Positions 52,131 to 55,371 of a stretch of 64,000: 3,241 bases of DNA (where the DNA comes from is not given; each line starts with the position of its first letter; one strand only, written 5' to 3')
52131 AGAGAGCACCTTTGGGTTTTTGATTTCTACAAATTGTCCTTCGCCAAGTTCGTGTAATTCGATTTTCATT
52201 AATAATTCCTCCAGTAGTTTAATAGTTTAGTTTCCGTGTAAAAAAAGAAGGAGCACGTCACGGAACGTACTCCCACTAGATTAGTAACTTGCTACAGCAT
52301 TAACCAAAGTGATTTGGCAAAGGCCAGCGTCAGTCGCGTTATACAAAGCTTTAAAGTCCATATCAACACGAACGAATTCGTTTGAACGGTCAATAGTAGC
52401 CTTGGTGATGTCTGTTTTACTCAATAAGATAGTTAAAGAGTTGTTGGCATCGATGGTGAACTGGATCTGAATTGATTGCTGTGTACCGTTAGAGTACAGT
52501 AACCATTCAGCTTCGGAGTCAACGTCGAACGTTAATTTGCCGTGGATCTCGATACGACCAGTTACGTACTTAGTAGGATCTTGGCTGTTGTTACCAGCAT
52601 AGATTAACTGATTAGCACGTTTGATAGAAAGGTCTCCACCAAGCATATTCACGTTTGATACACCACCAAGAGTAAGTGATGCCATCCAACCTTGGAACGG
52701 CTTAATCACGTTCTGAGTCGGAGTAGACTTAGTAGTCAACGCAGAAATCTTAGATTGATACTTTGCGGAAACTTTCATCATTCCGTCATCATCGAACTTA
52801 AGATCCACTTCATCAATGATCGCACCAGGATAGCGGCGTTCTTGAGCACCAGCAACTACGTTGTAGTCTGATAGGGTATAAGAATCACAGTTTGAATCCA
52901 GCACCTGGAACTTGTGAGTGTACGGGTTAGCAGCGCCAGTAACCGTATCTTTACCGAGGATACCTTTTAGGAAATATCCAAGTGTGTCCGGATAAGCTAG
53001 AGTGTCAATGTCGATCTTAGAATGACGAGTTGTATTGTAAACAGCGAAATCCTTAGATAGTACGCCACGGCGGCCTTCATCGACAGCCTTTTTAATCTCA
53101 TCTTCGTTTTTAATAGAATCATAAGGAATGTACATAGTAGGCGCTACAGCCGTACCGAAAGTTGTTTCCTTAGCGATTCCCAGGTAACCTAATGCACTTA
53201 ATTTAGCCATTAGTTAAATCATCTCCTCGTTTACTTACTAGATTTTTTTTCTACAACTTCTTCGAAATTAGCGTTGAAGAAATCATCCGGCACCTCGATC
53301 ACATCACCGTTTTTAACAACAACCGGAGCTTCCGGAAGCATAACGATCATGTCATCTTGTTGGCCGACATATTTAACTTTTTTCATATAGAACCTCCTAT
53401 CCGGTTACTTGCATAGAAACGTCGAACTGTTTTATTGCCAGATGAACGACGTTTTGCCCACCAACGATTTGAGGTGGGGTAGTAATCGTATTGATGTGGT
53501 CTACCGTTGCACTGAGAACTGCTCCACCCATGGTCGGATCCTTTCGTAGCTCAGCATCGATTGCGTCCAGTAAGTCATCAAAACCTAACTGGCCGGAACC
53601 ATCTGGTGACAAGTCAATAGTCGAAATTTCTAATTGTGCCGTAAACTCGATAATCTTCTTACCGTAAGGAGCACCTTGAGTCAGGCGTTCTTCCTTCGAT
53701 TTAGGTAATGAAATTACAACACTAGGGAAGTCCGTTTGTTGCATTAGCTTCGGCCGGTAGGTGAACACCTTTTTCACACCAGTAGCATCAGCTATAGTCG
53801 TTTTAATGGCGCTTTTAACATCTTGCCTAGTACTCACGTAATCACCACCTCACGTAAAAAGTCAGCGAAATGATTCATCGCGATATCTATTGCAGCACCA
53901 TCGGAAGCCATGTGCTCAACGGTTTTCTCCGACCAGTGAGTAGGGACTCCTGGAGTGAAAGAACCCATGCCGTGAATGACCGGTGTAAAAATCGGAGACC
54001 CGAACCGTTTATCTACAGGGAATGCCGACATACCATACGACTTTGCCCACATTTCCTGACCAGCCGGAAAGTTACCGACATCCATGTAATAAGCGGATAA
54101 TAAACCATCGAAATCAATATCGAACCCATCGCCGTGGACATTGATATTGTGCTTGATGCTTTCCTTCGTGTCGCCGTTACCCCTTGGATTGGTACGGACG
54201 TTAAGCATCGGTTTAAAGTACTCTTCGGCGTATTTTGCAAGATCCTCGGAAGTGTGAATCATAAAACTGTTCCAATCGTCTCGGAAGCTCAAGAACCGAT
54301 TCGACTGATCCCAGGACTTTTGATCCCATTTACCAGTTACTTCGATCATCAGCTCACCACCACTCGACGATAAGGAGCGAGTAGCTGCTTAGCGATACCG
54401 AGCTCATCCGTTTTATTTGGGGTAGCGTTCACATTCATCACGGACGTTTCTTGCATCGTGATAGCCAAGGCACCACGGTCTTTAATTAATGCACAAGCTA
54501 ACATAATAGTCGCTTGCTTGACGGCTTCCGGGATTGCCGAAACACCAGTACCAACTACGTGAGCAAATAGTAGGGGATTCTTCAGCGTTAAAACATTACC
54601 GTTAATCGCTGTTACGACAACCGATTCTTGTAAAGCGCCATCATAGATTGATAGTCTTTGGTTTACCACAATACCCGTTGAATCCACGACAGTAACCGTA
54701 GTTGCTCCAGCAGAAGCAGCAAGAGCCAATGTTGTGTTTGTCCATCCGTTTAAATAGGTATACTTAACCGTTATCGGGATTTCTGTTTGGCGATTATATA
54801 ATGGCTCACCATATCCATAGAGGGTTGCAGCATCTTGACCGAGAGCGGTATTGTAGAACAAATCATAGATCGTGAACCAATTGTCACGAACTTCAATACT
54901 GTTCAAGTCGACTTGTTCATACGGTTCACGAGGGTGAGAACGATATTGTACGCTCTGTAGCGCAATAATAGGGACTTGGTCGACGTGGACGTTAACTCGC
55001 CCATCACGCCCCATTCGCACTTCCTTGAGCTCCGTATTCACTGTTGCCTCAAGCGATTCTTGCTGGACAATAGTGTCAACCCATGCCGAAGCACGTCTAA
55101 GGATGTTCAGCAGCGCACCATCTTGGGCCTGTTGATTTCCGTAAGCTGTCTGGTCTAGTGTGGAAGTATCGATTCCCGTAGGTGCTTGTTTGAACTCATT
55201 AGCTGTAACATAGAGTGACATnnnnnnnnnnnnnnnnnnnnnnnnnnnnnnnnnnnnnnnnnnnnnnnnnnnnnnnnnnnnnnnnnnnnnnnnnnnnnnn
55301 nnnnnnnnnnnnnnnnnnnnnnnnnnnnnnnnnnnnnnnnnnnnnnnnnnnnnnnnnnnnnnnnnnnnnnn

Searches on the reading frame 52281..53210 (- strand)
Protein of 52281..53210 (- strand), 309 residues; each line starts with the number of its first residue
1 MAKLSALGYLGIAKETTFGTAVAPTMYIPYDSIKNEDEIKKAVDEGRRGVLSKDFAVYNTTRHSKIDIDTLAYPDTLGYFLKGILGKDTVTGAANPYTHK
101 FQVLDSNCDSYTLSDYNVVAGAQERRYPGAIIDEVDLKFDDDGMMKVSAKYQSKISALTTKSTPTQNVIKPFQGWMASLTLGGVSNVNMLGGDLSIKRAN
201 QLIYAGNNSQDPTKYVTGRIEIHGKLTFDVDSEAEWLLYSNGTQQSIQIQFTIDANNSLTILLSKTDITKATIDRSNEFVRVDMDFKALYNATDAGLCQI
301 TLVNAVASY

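Call 20: search_protein_families(library=pfam, proteins=[window:52281-53210:-], max_evalue=0.001)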
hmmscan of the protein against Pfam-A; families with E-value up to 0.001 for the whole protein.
window:52281-53210:- (309 aa): 1 family
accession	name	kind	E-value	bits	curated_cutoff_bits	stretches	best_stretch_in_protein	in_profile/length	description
PF18906.5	Phage_tube_2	-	5.9e-27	95.4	27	1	7-288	3-266/266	Phage tail tube protein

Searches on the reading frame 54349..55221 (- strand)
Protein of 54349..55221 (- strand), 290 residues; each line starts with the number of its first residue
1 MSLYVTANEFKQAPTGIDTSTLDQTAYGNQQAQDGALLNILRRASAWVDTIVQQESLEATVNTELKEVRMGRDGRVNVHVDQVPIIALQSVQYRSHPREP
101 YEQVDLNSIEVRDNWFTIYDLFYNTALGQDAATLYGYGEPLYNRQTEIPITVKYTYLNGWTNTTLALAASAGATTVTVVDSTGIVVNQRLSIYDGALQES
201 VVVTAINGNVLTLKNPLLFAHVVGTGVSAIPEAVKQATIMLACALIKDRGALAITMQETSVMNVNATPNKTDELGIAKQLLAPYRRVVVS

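Call 20: search_protein_families(library=pfam, proteins=[window:54349-55221:-], max_evalue=0.001)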
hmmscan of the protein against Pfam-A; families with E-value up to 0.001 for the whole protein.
window:54349-55221:- (290 aa): 0 families

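Call 102: search_protein_families(library=phrogs, proteins=[window:54349-55221:-], max_evalue=0.001)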
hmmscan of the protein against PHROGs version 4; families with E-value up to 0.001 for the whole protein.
window:54349-55221:- (290 aa): 1 family
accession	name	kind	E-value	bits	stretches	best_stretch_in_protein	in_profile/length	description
phrog_442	-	connector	4e-06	27.3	1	227-289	203-265/270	head-tail adaptor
